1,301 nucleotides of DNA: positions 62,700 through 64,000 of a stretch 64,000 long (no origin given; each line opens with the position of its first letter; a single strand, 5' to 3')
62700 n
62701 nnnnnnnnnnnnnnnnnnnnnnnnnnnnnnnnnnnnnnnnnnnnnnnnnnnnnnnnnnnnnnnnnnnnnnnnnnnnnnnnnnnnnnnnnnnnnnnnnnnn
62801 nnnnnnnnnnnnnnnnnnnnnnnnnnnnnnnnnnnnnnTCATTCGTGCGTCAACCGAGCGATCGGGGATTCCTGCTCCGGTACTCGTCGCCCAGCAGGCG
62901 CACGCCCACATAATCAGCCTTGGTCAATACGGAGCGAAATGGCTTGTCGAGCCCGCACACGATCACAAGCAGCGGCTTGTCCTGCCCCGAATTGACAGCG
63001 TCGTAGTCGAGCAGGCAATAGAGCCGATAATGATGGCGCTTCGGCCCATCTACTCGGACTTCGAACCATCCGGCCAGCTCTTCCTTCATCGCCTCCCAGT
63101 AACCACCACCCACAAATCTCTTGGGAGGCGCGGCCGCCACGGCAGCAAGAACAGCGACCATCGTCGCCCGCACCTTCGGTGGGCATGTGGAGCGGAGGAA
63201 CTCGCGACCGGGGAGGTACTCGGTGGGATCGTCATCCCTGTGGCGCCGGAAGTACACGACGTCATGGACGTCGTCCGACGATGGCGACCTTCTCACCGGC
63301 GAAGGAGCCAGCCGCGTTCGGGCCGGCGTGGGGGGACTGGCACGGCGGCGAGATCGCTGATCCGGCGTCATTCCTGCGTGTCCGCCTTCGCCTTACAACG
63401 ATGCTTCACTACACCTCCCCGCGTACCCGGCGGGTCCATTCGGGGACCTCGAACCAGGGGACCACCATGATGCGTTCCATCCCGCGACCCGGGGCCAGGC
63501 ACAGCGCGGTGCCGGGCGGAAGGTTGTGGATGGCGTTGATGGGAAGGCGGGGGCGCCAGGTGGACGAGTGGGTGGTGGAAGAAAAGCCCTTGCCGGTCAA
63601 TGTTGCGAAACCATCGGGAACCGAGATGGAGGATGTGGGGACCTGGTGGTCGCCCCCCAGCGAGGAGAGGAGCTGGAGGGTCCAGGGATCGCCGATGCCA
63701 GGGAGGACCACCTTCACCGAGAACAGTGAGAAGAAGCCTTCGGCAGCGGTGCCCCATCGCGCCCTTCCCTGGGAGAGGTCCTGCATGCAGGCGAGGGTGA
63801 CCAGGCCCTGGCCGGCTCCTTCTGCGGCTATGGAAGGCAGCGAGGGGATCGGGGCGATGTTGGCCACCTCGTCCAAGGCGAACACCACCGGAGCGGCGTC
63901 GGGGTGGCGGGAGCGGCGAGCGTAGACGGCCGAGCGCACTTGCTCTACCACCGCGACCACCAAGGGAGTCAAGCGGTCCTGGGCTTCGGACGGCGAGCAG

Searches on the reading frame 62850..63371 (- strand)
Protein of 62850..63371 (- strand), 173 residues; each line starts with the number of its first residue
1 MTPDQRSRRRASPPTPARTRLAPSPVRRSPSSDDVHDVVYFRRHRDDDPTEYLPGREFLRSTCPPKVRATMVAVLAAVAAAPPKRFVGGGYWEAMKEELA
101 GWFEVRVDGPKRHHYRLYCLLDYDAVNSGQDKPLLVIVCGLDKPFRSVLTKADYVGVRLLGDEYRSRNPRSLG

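Call 4: search_protein_families(library=pfam, proteins=[window:62850-63371:-], max_evalue=0.01)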
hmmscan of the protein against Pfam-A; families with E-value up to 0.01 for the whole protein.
window:62850-63371:- (173 aa): 0 families

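Call 7: find_encoding_contigs(protein=window:62850-63371:-, flank=10000, max_places=6)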
Protein window:62850-63371:- (173 aa): 12 contigs read that carry it; 6 places shown.
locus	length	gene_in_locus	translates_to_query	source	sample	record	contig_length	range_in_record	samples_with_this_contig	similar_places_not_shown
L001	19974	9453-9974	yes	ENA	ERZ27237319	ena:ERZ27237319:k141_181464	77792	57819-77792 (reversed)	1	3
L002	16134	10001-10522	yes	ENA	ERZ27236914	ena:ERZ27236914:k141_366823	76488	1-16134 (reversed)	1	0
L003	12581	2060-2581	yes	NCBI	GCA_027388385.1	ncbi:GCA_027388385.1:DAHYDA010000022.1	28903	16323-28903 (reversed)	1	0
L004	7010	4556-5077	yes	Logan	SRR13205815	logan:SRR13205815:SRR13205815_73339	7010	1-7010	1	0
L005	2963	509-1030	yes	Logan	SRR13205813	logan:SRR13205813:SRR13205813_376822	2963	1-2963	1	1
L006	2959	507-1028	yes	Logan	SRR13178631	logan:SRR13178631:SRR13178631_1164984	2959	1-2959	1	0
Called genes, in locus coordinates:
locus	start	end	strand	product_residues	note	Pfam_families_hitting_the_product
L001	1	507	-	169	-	?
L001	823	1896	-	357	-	-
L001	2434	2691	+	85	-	PF12728:HTH_17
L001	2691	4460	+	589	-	PF08751:TrwC, PF13245:AAA_19, PF13604:AAA_30, PF01443:Viral_helicase1 (faint), PF22232:TraI_hel_assoc_N (weak)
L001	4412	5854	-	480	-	-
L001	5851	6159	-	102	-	PF13443:HTH_26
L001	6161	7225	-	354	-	PF00589:Phage_integrase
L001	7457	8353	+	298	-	PF13538:UvrD_C_2 (weak)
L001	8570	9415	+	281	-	PF02534:T4SS-DNA_transf, PF10412:TrwB_AAD_bind (weak), PF12696:TraG-D_C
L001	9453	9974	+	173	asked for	-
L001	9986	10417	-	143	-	PF13560:HTH_31 (weak), PF01381:HTH_3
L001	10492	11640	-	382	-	-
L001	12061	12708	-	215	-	-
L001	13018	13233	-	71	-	PF13459:Fer4_15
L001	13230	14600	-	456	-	PF01512:Complex1_51K, PF10589:NADH_4Fe-4S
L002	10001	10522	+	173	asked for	-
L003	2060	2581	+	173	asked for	-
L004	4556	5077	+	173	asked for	-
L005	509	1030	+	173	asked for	-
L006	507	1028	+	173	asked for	-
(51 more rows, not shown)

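Call 56: search_protein_families(library=pfam, proteins=[window:62850-63371:-], max_evalue=10)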
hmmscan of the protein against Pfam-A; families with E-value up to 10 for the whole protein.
window:62850-63371:- (173 aa): 0 families

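Call 57: search_protein_families(library=ncbifam, proteins=[window:62850-63371:-], max_evalue=0.1)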
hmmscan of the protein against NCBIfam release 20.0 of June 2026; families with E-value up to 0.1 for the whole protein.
window:62850-63371:- (173 aa): 0 families

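Call 58: search_protein_families(library=phrogs, proteins=[window:62850-63371:-], max_evalue=0.01)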
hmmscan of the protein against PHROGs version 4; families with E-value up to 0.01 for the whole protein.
window:62850-63371:- (173 aa): 0 families
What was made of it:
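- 62850..63371 (-): 173-aa protein, a distant Gp49/RelE-superfamily candidate. No direct profile hit (calls 56-58).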

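Call 87: search_solved_structures(query=window:62850-63371:-, max_evalue=10)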
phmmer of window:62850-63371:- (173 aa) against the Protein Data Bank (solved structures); distinct sequences matched with E-value up to 10: 3.
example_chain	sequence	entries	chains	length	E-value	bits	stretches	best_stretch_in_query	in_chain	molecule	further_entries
8snb_1d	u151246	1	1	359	0.56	13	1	4-70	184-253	Tex33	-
9w2u_h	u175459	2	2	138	0.68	12.7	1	63-126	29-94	NADH dehydrogenase [ubiquinone] 1 beta subcomplex subunit 5, mitochondrial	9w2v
5o31_h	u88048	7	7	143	0.74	12.6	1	64-126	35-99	NADH dehydrogenase [ubiquinone] 1 beta subcomplex subunit 5, mitochondrial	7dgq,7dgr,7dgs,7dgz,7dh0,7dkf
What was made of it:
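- On Gp49/HigB (RelE superfamily) toxin, for the 173-aa protein: No direct hit (calls 56-58, 87).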

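Call 93: predict_structure(protein=window:62850-63371:-)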
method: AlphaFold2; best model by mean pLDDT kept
length: 173 residues; sequences in the alignment: 1
mean_pLDDT: 54.8   pTM: 0.47
mean pLDDT of the five models: 54.8, 51.4, 47.7, 46.6, 42.2
residues with pLDDT >= 90: 0; 70-90: 6; 50-70: 121; < 50: 46
segments of 3 or more residues with pLDDT < 50: 21-32, 45-49, 93-96, 162-173
pLDDT, mean of each block of 10 residues (from residue 1): 53 55 41 51 49 66 69 68 53 51 57 55 63 56 55 50 45 34
secondary structure, 60 per line:
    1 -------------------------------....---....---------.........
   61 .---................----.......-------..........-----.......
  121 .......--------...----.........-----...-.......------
elements in order: H32-35 E39-42 E52-54 H55-61 H65-80 E85-91 E99-108 E114-122 H123-127 E136-138 H143-151 E157-159 H161-167
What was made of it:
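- On Gp49/HigB (RelE superfamily) toxin, for the 173-aa protein: The structure model has pLDDT 55 (call 93).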

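Call 96: fold_search(model_id=the predicted structure, library=pdb)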
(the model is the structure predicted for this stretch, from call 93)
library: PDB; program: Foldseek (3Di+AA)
matches with E <= 10: 350; with E <= 0.001: 0
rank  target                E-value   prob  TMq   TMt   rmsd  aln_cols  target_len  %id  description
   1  6dzk_Y                4.4e-01  0.14  0.26  0.38  10.1       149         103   11  Cryo-EM Structure of Mycobacterium smegmatis C(minus) 30S ribosomal subunit with MPY (released 2018-09-19)
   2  6rh0_B                4.7e-01  0.15  0.24  0.19   7.8        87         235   14  Revisiting pH-gated conformational switch. Complex HK853-RR468 pH 5.5 (released 2020-02-19)
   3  9a5d_A                9.4e-01  0.08  0.20  0.07   7.9        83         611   19  Integrative model of WALK-YYCH by crosslinking MS and deep learning (released 2024-09-18)
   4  9jfj_A                1.0e+00  0.14  0.25  0.19   7.6        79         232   10  Crystal structure of the cytoplasmic domain of ZraS in ADP-bound form (released 2025-03-26)
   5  3lyg                  1.0e+00  0.08  0.22  0.28  12.2       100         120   15  Crystal structure of NTF2-like protein of unknown function (YP_270605.1) from Colwellia psychrerythraea 34H at 1.61 A re (released 2010-04-14)
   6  4fcz_A                1.3e+00  0.09  0.19  0.18  10.8        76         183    9  Crystal Structure of Toluene-tolerance protein from Pseudomonas putida (strain KT2440), Northeast Structural Genomics  (released 2013-02-13)
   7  6v3q_A                1.3e+00  0.08  0.19  0.16   4.7        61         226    8  Crystal Structure of the Metallo-beta-Lactamase FIM-1 from Pseudomonas aeruginosa in the Mono-Zinc Form (released 2020-01-15)
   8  4zxh                  1.3e+00  0.06  0.12  0.02  10.3        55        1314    5  Crystal Structure of holo-AB3403 a four domain nonribosomal peptide synthetase from Acinetobacter Baumanii (released 2015-12-30)
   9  5uwb_A                1.5e+00  0.09  0.19  0.18  10.9        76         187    9  Re-refined 4FCZ: lipid-bound crystal structure of toluene-tolerance protein from Pseudomonas putida (released 2017-04-19)
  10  8qe9_2G               1.5e+00  0.04  0.13  0.11   7.3        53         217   15  Complex between the 80a-Sak SSAP and the SaPI2 Stl master regulator (released 2025-03-05)
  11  3ipl_B                1.5e+00  0.03  0.13  0.06  12.2        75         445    7  CRYSTAL STRUCTURE OF o-succinylbenzoic acid-CoA ligase FROM Staphylococcus aureus subsp. aureus Mu50 (released 2009-08-25)
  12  5ewa_C                1.6e+00  0.06  0.16  0.14   6.8        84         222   10  Crystal structure of the metallo-beta-lactamase IMP-1 in complex with the bisthiazolidine inhibitor L-VC26 (released 2016-06-01)
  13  6rh7_A                1.8e+00  0.09  0.25  0.19   7.1        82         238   11  Revisiting pH-gated conformational switch. Complex HK853 mutant H260A -RR468 mutant D53A pH 7.5 (released 2020-02-19)
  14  8h70                  1.9e+00  0.10  0.23  0.31   7.1        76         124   12  Crystal structure of the catalytic ATP-binding domain of the PhoR sensor histidine kinase from Vibrio cholera (released 2023-02-15)
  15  6dk8_B                1.9e+00  0.07  0.20  0.16   7.1        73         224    7  RetS kinase region without cobalt (released 2019-03-20)
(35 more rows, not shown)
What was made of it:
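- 62850..63371 (-): The single-sequence structure model was too poor to use (calls 93, 96).
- Tried and rejected: The single-sequence model (pLDDT 55) and its fold search were uninformative (calls 93, 96).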

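Call 115: search_protein_representatives(protein=window:62850-63371:-)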
Query: 173 residues. Proteins with E-value up to 0.001 (for the whole library): 537; up to 1e-10: 269; up to 1e-30: 29. The best 150 are listed.
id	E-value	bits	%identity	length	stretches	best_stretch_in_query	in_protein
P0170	9.7e-49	181.6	57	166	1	4-172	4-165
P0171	1.3e-48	181.3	61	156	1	29-171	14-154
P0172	1.0e-47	178.3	70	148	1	26-143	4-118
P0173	6.2e-47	175.8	59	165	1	12-172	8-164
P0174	1.3e-45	171.5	60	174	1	31-172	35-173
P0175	4.7e-45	169.6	53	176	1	1-172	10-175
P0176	1.5e-43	164.8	68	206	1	1-119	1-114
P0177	2.3e-41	157.6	55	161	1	10-172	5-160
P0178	2.0e-40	154.5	50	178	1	25-172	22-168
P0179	8.3e-40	152.5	50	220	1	3-172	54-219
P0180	1.6e-39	151.6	56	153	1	31-171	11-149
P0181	4.9e-39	150.0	68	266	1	6-115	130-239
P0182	5.6e-39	149.8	55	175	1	22-172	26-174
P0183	7.8e-39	149.4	55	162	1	25-172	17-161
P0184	1.1e-37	145.6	51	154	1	29-172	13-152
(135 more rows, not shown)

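Call 117: search_protein_families(library=pfam, alignment_id=A3, max_evalue=0.01)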
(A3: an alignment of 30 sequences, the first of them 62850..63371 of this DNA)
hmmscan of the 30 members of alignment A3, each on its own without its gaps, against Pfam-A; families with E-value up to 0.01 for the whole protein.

A. member 1, window:62850-63371:- (173 aa): 0 families

B. families by the number of members that match (of 30 scanned): 1 family
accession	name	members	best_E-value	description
PF05973.20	Gp49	8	9.3e-05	Phage derived protein Gp49-like (DUF891)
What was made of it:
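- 62850..63371 (-): 8 of 30 homologues hit Pfam Gp49, best 9e-5 (call 117).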

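Call 118: search_solved_structures(query=A3, max_evalue=1)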
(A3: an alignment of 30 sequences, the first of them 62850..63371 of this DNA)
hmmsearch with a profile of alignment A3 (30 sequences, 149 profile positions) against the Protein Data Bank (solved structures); distinct sequences matched with E-value up to 1: 2.
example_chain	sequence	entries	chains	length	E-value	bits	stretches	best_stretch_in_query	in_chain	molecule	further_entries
6n90_A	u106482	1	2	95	0.12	15.3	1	39-95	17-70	Uncharacterized protein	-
3oei_C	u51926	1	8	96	0.18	14.8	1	23-94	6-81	RelK (Toxin Rv3358)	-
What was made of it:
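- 62850..63371 (-): A family profile weakly hits RelK toxin 3oei, E 0.18 (call 118).
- On Gp49/HigB (RelE superfamily) toxin, for the 173-aa protein: The family profile against PDB gives RelK at E 0.18 (call 118).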

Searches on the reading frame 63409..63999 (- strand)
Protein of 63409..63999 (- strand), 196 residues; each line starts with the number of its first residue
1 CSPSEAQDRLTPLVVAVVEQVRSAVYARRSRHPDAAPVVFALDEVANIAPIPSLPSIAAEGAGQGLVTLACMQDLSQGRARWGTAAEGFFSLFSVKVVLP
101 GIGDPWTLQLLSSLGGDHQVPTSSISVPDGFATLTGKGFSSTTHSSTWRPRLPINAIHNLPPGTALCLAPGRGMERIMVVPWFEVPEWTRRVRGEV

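Call 4: search_protein_families(library=pfam, proteins=[window:63409-63999:-], max_evalue=0.01)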
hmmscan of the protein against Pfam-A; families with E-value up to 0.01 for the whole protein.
window:63409-63999:- (196 aa): 3 families
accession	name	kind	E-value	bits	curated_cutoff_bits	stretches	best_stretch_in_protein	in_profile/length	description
PF12696.13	TraG-D_C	-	4e-19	69.2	22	1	37-161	1-125/126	TraM recognition site of TraD and TraG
PF10412.15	TrwB_AAD_bind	-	2.4e-05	23.9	20.5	1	9-161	219-367/387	Type IV secretion-system coupling protein DNA-binding domain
PF02534.20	T4SS-DNA_transf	-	8.1e-05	22.1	20.1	1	8-153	273-416/468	Type IV secretory system Conjugative DNA transfer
